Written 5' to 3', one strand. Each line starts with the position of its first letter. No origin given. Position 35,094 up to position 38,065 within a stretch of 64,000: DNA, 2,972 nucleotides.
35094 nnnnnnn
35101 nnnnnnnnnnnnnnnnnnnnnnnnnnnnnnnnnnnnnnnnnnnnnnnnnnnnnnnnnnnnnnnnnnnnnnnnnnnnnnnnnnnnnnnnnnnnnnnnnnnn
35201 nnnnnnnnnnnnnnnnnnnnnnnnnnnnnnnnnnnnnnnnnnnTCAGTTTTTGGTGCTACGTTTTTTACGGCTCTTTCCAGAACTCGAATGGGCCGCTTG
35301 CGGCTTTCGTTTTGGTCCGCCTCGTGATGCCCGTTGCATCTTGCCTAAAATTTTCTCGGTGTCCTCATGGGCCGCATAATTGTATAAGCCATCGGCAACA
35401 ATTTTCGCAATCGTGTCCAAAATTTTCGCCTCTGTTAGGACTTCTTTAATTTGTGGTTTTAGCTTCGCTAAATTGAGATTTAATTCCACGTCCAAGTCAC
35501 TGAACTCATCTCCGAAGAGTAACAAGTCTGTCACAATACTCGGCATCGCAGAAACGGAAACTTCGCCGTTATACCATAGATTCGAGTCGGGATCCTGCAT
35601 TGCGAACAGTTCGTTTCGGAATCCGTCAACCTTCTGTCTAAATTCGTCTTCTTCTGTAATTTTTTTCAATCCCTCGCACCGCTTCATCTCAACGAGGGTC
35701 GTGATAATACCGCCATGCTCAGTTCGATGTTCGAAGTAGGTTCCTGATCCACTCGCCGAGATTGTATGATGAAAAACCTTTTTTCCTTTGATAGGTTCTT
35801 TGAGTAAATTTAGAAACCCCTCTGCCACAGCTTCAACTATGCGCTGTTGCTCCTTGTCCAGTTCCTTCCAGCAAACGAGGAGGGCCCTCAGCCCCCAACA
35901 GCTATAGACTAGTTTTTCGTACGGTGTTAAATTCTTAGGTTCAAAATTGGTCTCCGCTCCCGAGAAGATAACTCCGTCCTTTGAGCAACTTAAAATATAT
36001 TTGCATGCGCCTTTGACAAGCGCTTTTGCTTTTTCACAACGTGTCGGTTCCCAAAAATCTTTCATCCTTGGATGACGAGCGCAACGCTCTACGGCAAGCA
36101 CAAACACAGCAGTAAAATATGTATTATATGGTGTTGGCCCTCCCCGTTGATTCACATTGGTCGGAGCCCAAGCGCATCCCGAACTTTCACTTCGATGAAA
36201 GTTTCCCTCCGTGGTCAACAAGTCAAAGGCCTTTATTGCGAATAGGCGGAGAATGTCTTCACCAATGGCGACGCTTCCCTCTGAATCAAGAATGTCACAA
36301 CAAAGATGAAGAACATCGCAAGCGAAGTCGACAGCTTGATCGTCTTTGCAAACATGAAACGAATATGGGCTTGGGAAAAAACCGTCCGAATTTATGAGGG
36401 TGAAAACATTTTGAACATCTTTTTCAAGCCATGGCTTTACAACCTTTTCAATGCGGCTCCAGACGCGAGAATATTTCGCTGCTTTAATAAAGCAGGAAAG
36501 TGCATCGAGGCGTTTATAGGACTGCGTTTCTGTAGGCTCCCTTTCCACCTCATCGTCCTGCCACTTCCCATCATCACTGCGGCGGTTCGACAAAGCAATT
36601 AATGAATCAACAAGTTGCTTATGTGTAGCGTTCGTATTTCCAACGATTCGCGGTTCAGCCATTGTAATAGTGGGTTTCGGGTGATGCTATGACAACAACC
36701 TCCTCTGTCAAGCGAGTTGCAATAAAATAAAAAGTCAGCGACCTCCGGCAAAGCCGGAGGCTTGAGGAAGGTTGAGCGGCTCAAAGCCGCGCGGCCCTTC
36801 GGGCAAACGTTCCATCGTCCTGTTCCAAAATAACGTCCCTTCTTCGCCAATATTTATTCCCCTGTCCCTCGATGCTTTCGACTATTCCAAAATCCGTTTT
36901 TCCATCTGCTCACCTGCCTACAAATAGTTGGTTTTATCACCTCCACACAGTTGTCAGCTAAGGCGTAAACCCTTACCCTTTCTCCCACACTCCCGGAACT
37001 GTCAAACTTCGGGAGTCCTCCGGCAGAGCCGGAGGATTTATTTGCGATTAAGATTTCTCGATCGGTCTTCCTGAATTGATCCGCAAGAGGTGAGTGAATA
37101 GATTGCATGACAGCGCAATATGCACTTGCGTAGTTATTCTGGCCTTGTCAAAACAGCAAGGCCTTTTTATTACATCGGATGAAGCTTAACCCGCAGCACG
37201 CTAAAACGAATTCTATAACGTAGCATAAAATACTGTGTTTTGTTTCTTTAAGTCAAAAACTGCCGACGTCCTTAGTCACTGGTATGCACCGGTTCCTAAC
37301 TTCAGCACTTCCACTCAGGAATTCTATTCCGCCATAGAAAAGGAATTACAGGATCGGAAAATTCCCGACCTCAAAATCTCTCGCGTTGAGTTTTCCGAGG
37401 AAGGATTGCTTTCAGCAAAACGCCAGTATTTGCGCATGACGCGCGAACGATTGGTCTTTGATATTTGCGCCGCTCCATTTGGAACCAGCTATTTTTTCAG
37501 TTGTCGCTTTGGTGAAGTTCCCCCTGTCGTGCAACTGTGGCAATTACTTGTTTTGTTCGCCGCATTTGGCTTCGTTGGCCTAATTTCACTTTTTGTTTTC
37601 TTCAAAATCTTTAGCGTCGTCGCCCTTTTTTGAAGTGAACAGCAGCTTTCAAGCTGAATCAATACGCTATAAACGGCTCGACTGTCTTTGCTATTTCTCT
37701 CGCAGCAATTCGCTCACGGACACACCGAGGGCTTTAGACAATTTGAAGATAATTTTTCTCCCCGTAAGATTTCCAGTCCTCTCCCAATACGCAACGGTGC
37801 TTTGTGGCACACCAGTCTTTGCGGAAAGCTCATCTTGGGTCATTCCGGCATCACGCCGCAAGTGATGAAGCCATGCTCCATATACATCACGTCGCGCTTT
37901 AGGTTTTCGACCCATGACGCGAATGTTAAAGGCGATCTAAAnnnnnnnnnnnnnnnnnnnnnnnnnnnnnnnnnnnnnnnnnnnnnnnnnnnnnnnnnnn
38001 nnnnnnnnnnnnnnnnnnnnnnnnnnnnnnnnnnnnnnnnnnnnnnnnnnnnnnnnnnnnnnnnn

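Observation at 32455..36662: Candidate novel defence operon: helical-barrel protein + MinD/ParA ATPase + HD phosphohydrolase + YkgJ Fe-S protein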

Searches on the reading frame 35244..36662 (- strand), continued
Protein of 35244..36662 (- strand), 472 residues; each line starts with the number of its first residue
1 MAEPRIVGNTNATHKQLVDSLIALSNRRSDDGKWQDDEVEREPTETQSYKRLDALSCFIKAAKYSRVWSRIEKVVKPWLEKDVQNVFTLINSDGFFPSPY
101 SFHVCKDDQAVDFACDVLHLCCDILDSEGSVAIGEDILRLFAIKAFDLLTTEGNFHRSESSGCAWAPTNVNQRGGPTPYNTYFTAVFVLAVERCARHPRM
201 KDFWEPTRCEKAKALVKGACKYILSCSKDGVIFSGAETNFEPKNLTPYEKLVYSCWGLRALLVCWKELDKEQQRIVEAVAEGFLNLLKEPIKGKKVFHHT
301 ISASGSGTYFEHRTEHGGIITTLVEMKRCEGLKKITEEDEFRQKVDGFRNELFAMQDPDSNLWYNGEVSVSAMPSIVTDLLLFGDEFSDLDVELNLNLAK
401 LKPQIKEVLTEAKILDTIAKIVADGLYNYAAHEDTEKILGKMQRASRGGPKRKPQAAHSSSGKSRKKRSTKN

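Call 67: find_encoding_contigs(protein=P0208, flank=6000, max_places=2)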
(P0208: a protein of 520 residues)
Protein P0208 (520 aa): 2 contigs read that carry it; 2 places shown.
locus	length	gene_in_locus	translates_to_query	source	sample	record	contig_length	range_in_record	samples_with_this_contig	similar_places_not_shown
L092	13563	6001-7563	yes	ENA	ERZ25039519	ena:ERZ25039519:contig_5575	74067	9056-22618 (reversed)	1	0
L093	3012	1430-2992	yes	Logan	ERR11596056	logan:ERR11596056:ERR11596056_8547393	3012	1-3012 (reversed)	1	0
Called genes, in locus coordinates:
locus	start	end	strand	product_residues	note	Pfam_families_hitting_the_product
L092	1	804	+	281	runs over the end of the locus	PF00682:HMGL-like, PF22617:HCS_D2, PF08502:LeuA_dimer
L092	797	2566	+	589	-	PF02776:TPP_enzyme_N, PF00205:TPP_enzyme_M, PF02775:TPP_enzyme_C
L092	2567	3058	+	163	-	PF01842:ACT, PF13291:ACT_4 (weak), PF22629:ACT_AHAS_ss, PF13710:ACT_5, PF10369:ALS_ss_C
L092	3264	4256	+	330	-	PF02826:2-Hacid_dh_C (weak), PF07991:KARI_N, PF01450:KARI_C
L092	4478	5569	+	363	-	-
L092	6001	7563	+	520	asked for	PF01582:TIR (weak), PF13676:TIR_2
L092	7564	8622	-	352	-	PF13011:LZ_Tnp_IS481 (weak), PF13384:HTH_23, PF13518:HTH_28, PF13551:HTH_29 (faint), PF13565:HTH_32, PF13358:DDE_3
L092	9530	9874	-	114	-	PF01934:HepT-like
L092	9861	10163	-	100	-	PF01909:NTP_transf_2, PF18765:Polbeta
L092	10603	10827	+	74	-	-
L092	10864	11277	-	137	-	PF01850:PIN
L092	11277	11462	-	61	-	PF10047:DUF2281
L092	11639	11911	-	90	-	PF01909:NTP_transf_2, PF18765:Polbeta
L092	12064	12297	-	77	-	PF14358:DUF4405 (weak)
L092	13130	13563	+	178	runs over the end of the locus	PF01558:POR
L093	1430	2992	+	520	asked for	PF01582:TIR (weak), PF13676:TIR_2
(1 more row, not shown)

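Call 73: find_related_loci(query=A1, collection=viral_contigs, flank=8000)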
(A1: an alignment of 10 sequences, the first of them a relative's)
Query A1 (472 aa) in viral_contigs; peptide patterns used: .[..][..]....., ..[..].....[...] (x = any residue, [..] = any of these).
17 stretches matched a pattern, but none encodes a relative of the query by tblastn (E <= 1e-3).

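Call 74: find_related_loci(query=A1, collection=metagenome_contigs, flank=8000)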
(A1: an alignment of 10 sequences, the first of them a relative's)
Query A1 (472 aa) in metagenome_contigs; peptide patterns used: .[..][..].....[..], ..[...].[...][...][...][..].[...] (x = any residue, [..] = any of these).
119 stretches matched a pattern; 15 encode a relative of the query (tblastn E <= 1e-3); 15 distinct loci.
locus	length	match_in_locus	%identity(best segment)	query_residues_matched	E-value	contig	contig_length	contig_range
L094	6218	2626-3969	40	1-452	3e-104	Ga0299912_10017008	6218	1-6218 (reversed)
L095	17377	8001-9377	28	10-471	3e-39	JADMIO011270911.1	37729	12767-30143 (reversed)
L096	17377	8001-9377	28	10-471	3e-39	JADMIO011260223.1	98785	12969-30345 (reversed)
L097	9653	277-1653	28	10-471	3e-39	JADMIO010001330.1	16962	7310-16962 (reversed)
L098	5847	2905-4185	26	16-441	3e-38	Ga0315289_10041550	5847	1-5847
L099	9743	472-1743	25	1-426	1e-37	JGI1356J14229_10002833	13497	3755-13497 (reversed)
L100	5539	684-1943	27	9-426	2e-34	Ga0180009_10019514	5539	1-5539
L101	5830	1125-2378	27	21-439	2e-31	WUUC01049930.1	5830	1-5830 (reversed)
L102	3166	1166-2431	25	13-429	5e-31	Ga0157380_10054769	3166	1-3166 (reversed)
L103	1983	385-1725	26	21-466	4e-30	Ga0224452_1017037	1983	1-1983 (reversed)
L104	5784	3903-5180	23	11-437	3e-27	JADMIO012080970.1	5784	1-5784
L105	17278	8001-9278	23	11-437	3e-27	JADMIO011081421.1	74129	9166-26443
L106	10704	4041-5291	23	12-426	3e-23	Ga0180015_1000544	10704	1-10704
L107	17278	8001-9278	25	1-426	9e-32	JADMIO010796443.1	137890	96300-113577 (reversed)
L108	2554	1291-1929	23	208-422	8e-14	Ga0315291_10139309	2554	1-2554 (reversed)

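Call 87: find_homologous_proteins(query=P0174, max_evalue=1e-20)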
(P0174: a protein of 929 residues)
Query P0174 (929 aa): 6853 proteins with E <= 1e-20 among 8000 candidates; the best 120 are listed.
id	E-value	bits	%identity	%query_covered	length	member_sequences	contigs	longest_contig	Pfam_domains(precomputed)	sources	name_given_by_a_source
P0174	0.0e+0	2153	100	100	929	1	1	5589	PF10609.16,PF01656.30,PF13614.13,PF13676.12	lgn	-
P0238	0.0e+0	1477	70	99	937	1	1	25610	PF10609.16,PF13614.13,PF07015.18,PF13676.12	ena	-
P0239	7.0e-196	672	56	58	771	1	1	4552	PF01582.26,PF01656.30,PF13614.13,PF07015.18,PF13676.12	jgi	jgi:FxsC-like protein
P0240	1.7e-195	670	55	35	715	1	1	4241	PF00142.25,PF10609.16,PF01656.30,PF13614.13,PF07015.18,PF09140.18,PF06564.19,PF02374.22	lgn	-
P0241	8.8e-194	665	59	55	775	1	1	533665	PF10609.16,PF01656.30,PF13614.13,PF09140.18,PF13676.12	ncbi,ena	-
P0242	1.9e-185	637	55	58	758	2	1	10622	PF01582.26,PF10609.16,PF01656.30,PF13614.13,PF07015.18,PF13676.12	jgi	jgi:FxsC-like protein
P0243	2.7e-181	623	54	58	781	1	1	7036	PF01582.26,PF10609.16,PF01656.30,PF13614.13,PF13676.12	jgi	jgi:FxsC-like protein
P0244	3.4e-175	603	52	48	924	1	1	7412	PF01656.30,PF13614.13,PF13676.12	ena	-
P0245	3.5e-174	600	51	58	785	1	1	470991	PF10609.16,PF01656.30,PF13614.13,PF13676.12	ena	-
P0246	5.5e-174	599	51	48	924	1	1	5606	PF10609.16,PF01656.30,PF13614.13,PF07015.18,PF13676.12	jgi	jgi:FxsC-like protein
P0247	5.2e-173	596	52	59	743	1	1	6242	PF01582.26,PF01656.30,PF13614.13,PF07015.18,PF13676.12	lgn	-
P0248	3.2e-172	593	54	57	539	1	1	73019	PF01656.30,PF13614.13,PF07015.18,PF09140.18,PF13676.12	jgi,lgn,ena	-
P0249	1.5e-171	591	50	37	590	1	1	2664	PF00142.25,PF10609.16,PF01656.30,PF13614.13,PF07015.18,PF09140.18,PF06564.19,PF02374.22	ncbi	-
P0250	3.5e-170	586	52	58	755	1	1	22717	PF10609.16,PF01656.30,PF13614.13,PF09140.18,PF13676.12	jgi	jgi:FxsC-like protein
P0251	4.6e-170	586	51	58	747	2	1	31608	PF10609.16,PF01656.30,PF13614.13,PF07015.18,PF13676.12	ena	-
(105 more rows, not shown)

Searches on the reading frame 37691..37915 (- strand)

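Call 3: search_protein_families(library=pfam, proteins=[window:37691-37915:-], max_evalue=0.01)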
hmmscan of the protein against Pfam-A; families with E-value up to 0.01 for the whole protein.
window:37691-37915:- (74 aa): 16 families
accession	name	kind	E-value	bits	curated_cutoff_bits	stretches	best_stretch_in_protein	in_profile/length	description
PF01381.28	HTH_3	-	8.8e-12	45.3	23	1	19-70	4-55/55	Helix-turn-helix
PF13560.12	HTH_31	-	1.3e-07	32.3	27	1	13-70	3-61/64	Helix-turn-helix domain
PF13412.12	HTH_24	-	6.1e-06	26.2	21.9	1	16-43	9-36/48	Winged helix-turn-helix DNA-binding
PF13411.12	MerR_1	-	1.3e-05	25.6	21.6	1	25-50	1-26/69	MerR HTH family regulatory protein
PF13443.12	HTH_26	-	2.8e-05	24.7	22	1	16-71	2-58/63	Cro/C1-type HTH DNA-binding domain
PF12651.13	RHH_3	-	4.7e-05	23.7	21.6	0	28-39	18-29/44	Ribbon-helix-helix domain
PF00376.29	MerR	-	9.9e-05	22.5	28.2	1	29-48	4-23/38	MerR family regulatory protein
PF13404.12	HTH_AsnC-type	-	0.00011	22.3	27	1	16-42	9-35/42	AsnC-type helix-turn-helix domain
PF07022.19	Phage_CI_repr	-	0.00049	20.8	22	1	24-71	11-58/65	Bacteriophage CI repressor helix-turn-helix domain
PF20432.4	Xre-like-HTH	-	0.00075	20.2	25.8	0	15-48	14-46/63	Antitoxin Xre-like helix-turn-helix domain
PF13384.12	HTH_23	-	0.0015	18.8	24.6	0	20-44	14-37/50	Homeodomain-like domain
PF08281.18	Sigma70_r4_2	-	0.0046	17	25.7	0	19-43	21-45/54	Sigma-70, region 4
PF12802.13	MarR_2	-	0.0059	17.2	27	0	16-41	11-37/61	MarR family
PF04545.22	Sigma70_r4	-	0.0068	16.3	24.1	0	19-41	15-37/50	Sigma-70, region 4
PF09339.16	HTH_IclR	-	0.0073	16.5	22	0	20-41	13-35/52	IclR helix-turn-helix domain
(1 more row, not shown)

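Call 4: search_protein_families(library=padloc, proteins=[window:37691-37915:-], max_evalue=0.01)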
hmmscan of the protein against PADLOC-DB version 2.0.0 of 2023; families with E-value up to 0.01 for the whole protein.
window:37691-37915:- (74 aa): 10 families
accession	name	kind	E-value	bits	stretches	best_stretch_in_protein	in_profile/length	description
PDLC04133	mad1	-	3.8e-08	31.5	1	23-53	4-34/60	mads_1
PDLC03951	RmrA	-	5.2e-06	23.7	1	15-72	12-69/400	-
PDLC02926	HTH_VI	-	5.7e-06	24.5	1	13-71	3-61/92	-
PDLC03954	RmrA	-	1e-05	22.6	1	10-71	9-70/380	-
PDLC03665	Control_protein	-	0.00013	20.1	1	11-72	8-70/77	control protein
PDLC03949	RmrA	-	0.00023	18.2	1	19-68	10-59/363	-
PDLC03952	RmrA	-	0.00091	16.2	1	5-68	16-79/395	-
PDLC04142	capH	-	0.0011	18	1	13-73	8-68/103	capH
PDLC03955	RmrA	-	0.0035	14.6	1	16-67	25-76/371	-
PDLC03664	Control_protein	-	0.0038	15.6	1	12-70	14-72/74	control protein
